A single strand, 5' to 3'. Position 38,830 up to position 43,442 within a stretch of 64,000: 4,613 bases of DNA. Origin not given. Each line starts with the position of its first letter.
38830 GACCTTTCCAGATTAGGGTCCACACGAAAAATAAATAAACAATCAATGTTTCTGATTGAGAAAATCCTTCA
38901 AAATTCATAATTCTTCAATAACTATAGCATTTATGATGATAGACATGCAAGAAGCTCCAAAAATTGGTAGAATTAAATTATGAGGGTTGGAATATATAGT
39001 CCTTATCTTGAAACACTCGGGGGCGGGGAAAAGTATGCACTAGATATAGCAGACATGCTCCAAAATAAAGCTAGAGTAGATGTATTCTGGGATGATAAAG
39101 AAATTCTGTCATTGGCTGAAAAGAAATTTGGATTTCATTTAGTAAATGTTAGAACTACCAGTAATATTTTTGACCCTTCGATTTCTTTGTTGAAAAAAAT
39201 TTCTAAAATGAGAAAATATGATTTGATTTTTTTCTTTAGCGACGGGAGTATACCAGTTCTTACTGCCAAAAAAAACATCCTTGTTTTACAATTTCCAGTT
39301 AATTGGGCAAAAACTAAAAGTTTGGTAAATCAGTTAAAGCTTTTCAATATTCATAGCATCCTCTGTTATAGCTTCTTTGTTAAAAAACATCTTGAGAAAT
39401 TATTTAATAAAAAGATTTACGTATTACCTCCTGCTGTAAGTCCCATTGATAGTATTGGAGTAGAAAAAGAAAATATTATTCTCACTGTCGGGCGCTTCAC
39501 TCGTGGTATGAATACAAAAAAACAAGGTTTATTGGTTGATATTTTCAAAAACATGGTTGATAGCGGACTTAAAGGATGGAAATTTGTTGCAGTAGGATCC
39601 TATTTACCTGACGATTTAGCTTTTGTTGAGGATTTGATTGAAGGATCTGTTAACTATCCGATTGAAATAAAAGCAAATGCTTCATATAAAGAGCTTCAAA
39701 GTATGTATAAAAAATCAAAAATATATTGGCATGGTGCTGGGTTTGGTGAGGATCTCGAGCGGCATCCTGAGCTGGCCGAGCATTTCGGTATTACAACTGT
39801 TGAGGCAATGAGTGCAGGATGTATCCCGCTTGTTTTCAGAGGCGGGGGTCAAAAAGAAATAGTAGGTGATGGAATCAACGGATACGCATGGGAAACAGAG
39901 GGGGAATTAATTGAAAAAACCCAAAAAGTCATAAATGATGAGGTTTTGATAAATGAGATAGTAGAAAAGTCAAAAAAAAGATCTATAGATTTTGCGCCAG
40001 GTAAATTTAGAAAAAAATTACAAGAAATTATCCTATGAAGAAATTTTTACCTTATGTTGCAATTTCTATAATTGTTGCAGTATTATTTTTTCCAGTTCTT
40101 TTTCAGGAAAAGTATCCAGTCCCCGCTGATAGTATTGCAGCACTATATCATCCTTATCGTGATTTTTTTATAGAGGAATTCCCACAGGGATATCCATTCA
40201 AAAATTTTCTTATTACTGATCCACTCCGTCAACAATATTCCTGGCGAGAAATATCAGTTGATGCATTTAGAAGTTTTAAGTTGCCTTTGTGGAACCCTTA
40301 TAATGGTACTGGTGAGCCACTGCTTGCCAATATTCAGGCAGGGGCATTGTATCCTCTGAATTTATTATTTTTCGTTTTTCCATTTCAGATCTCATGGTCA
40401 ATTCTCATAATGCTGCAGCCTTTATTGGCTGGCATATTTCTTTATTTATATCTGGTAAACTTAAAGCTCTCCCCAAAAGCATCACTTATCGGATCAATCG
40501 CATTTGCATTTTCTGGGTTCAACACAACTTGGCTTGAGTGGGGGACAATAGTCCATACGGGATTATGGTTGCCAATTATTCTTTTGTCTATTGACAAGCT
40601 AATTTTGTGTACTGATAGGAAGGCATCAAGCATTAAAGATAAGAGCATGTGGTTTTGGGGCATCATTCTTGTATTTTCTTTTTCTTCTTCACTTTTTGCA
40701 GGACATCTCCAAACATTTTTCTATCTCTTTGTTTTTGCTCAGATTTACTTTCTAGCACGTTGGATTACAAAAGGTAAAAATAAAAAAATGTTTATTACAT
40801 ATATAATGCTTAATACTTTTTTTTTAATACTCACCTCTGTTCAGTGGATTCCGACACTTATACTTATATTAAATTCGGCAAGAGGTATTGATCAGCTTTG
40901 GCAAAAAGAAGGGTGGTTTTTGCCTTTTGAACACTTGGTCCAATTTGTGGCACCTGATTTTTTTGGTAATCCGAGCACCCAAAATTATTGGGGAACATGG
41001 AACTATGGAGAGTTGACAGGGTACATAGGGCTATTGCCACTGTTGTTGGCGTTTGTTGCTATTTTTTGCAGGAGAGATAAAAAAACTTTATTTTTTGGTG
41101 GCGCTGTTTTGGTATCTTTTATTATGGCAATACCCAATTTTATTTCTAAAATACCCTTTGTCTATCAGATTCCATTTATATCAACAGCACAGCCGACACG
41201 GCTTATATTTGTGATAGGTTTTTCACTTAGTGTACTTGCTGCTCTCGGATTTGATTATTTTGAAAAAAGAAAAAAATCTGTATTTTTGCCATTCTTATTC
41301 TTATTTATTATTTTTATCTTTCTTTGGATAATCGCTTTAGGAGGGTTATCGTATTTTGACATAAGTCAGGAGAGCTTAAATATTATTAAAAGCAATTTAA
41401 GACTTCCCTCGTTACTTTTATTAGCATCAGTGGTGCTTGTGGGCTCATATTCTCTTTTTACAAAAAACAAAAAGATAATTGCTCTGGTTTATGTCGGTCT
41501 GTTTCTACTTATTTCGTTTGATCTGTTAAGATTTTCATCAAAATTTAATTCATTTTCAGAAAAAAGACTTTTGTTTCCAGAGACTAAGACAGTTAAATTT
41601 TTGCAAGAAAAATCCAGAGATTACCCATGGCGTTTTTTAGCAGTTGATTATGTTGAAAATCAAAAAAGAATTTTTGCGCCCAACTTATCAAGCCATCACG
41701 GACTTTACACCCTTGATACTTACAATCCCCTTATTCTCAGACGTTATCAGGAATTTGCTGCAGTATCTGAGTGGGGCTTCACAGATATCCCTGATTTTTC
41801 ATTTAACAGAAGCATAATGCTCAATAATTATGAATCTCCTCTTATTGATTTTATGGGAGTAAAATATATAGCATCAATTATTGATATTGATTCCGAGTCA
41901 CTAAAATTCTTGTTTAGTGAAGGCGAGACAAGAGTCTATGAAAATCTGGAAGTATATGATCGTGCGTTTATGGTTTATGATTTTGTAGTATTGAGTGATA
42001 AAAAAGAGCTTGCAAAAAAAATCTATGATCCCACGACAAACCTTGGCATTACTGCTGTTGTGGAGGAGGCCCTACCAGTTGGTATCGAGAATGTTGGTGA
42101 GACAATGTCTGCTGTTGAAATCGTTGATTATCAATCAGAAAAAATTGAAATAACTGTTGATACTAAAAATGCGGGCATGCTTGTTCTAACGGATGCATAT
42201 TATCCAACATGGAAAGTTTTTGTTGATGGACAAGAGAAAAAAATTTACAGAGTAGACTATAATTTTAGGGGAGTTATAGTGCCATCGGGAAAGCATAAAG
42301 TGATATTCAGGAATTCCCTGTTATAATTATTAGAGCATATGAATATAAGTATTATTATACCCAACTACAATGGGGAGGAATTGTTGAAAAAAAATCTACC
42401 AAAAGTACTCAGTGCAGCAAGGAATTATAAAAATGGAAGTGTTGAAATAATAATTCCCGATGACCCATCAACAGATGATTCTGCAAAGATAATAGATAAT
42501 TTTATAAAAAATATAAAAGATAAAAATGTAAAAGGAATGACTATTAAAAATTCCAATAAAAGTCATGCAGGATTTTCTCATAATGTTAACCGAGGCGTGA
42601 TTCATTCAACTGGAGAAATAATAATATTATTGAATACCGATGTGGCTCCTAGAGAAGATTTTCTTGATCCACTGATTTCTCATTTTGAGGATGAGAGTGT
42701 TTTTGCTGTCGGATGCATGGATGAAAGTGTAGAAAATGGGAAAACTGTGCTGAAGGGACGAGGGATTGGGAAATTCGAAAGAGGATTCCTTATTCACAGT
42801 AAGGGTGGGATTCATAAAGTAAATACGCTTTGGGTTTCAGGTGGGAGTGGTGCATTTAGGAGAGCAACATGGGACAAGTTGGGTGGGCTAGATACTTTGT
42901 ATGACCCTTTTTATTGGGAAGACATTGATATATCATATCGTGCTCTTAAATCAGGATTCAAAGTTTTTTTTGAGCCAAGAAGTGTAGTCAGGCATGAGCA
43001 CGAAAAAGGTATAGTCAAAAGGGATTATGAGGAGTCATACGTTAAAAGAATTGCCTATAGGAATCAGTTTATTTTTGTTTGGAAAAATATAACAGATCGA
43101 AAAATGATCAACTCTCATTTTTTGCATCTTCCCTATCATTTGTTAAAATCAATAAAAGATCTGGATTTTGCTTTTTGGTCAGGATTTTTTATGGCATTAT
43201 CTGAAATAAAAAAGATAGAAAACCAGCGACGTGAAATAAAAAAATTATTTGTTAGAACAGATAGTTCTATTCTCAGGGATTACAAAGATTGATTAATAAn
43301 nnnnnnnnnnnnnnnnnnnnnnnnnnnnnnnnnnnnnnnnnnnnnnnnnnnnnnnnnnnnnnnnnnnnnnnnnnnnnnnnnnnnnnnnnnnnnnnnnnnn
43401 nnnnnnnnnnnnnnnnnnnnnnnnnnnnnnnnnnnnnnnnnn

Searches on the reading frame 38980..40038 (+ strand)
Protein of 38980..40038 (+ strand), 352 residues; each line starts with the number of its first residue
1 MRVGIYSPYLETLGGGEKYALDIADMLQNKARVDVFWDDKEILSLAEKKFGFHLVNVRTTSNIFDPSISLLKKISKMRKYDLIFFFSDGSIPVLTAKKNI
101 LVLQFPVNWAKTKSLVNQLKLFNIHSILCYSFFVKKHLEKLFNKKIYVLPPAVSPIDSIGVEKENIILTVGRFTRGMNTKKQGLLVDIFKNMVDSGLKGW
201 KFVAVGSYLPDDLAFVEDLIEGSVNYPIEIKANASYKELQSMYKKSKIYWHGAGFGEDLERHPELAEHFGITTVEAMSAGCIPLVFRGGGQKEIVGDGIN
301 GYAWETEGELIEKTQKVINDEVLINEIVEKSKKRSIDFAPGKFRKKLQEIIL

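Call 10: search_protein_families(library=pfam, proteins=[window:38980-40038:+], max_evalue=0.01)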
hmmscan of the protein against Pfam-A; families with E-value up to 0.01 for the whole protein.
window:38980-40038:+ (352 aa): 2 families
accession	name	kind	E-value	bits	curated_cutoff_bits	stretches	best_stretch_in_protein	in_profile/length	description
PF00534.26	Glycos_transf_1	-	3.7e-17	62.8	26.4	1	162-334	13-172/172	Glycosyl transferases group 1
PF13692.12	Glyco_trans_1_4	-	2.5e-10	41.2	27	1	165-320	2-142/142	Glycosyl transferases group 1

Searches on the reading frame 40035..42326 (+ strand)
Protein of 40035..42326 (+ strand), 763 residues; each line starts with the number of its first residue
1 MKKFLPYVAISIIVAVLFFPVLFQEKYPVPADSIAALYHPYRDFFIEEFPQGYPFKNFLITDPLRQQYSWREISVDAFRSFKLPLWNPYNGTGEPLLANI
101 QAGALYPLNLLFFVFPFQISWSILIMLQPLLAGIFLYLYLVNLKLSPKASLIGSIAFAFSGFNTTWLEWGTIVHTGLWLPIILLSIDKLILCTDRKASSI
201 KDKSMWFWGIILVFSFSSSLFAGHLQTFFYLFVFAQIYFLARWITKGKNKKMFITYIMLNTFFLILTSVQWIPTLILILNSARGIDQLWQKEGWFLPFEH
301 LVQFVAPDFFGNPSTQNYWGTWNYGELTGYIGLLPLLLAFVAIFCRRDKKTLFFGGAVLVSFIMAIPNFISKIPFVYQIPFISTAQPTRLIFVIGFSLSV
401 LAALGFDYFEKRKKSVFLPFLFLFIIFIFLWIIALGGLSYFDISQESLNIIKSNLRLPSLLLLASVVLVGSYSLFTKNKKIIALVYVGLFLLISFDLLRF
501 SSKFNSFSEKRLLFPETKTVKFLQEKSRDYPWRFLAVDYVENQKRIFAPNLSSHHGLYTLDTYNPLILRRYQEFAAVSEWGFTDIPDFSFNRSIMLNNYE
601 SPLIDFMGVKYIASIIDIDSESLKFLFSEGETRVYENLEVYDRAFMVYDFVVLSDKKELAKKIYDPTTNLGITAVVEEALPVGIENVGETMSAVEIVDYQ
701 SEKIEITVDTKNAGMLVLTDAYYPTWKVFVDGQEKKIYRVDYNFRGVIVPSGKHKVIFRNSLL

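Call 9: search_protein_families(library=pfam, proteins=[window:40035-42326:+], max_evalue=0.01)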
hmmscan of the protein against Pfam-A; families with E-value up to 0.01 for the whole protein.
window:40035-42326:+ (763 aa): 1 family
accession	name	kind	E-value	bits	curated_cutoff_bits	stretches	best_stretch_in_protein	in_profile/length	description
PF09586.16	YfhO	-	1.1e-24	87.4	28.5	2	106-646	74-593/835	Bacterial membrane protein YfhO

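Call 83: search_protein_families(library=ncbifam, proteins=[window:40035-42326:+], max_evalue=0.01)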
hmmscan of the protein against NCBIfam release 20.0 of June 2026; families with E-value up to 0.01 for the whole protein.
window:40035-42326:+ (763 aa): 0 families

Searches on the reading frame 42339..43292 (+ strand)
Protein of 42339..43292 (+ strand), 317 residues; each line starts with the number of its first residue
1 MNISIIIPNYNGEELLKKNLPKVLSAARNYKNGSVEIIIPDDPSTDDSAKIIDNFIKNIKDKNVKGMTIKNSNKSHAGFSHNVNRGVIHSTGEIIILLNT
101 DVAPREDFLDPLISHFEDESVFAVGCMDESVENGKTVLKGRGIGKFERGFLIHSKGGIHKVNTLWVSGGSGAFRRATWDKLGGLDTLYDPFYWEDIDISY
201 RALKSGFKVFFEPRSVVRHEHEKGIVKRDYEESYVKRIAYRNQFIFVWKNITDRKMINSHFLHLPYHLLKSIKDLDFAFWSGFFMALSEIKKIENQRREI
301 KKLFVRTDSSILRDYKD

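Call 4: search_protein_families(library=pfam, proteins=[window:42339-43292:+], max_evalue=0.001)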
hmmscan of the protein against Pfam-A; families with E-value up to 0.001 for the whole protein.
window:42339-43292:+ (317 aa): 4 families
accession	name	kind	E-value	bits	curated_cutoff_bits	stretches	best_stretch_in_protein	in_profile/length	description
PF00535.33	Glycos_transf_2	-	2.8e-20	73.4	23.3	1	4-141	1-129/168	Glycosyl transferase family 2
PF13641.12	Glyco_tranf_2_3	-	7.1e-19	69.2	27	1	3-223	3-215/230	Glycosyltransferase like family 2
PF13632.12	Glyco_trans_2_3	-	6.4e-08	33.1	27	1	94-225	1-129/198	Glycosyl transferase family group 2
PF10111.15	Glyco_tranf_2_2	-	1.6e-05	25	27.3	1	4-109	1-99/276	Glycosyltransferase like family 2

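Call 5: search_protein_families(library=ncbifam, proteins=[window:42339-43292:+], max_evalue=0.001)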
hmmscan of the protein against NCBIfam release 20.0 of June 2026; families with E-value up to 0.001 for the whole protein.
window:42339-43292:+ (317 aa): 19 families
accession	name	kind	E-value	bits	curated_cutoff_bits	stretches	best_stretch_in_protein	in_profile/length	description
NF041875.1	EPS_EpsD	equivalog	1.4e-16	60.8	370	1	3-224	1-211/325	exopolysaccharide biosynthesis glycosyltransferase EpsD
TIGR03937.1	PgaC_IcaA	equivalog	2.1e-16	59.9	422.3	1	2-217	46-248/407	poly-beta-1,6-N-acetyl-D-glucosamine synthase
TIGR03965.1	mycofact_glyco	equivalog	5.7e-16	58.4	280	1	2-223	75-284/467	mycofactocin biosynthesis glycosyltransferase MftF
NF038299.1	EPS_HpsN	equivalog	6.7e-12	45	425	1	2-120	2-110/317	hormogonium polysaccharide biosynthesis glycosyltransferase HpsN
NF038302.1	EPS_HpsE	equivalog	1.1e-11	44.3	300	1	1-110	1-105/307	hormogonium polysaccharide biosynthesis glycosyltransferase HpsE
NF050050.1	ProtGlycPglI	equivalog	5e-11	42.5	500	1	2-144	3-137/306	GalNAc(5)-diNAcBac-PP-undecaprenol beta-1,3-glucosyltransferase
TIGR04283.1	glyco_like_mftF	equivalog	1.4e-10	41.2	182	1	3-139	1-119/221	TIGR04283 family arsenosugar biosynthesis glycosyltransferase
TIGR03111.1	glyc2_xrt_Gpos1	hypoth_equivalog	2.3e-09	36.6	363.95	1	2-127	50-165/439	TIGR03111 family XrtG-associated glycosyltransferase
NF007482.0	PRK10073.1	equivalog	4e-09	35.9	423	1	2-102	7-96/334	glycosyltransferase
NF007986.1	PRK10714.1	equivalog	5.6e-08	32.1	529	1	2-109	7-108/316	undecaprenyl-phosphate 4-deoxy-4-formamido-L-arabinose transferase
NF047683.1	TeichurnBiosyTuaG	equivalog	9e-08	32.1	400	1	2-122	7-118/252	teichuronic acid biosynthesis protein TuaG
NF047588.1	GlcsyltransPgfSStrep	equivalog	2.1e-07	30.5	500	1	1-118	1-112/308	glycosyltransferase PgfS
NF053739.1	GlytfEpsEBac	equivalog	3.5e-07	29.5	450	1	3-212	3-195/265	glycosyltransferase EpsE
NF041394.1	GtaseAglG_Halo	equivalog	4.2e-06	26.2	440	1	1-126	1-117/304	glucosyl-dolichyl phosphate glucuronosyltransferase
TIGR03472.1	HpnI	equivalog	2.6e-05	23.2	310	1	35-223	71-256/373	bacteriohopanetetrol glucosamine biosynthesis glycosyltransferase HpnI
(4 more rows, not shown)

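Call 13: search_solved_structures(query=window:42339-43292:+, max_evalue=0.001)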
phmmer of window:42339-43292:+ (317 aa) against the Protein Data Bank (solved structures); distinct sequences matched with E-value up to 0.001: 7.
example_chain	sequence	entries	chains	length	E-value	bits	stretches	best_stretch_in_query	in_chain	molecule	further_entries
6yv7_B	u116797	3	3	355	1.5e-08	37.3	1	3-131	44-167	Glycosyl transferase, family 2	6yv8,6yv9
6yv7_A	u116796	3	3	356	1.5e-08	37.3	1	3-131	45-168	Glycosyl transferase, family 2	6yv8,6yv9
5hea_A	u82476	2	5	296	7.2e-06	28.5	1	3-118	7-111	Putative glycosyltransferase (GalT1)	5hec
9hwj_A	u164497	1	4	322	7.4e-05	25.1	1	2-127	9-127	Undecaprenyl-phosphate 4-deoxy-4-formamido-L-arabinose transferase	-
9bhc_C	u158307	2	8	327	0.00013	24.4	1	2-128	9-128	Undecaprenyl-phosphate 4-deoxy-4-formamido-L-arabinose transferase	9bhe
8vxh_A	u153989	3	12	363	0.00015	24.1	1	2-128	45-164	Undecaprenyl-phosphate 4-deoxy-4-formamido-L-arabinose transferase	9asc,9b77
3bcv_A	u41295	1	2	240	0.00091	21.6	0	3-102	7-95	Putative glycosyltransferase protein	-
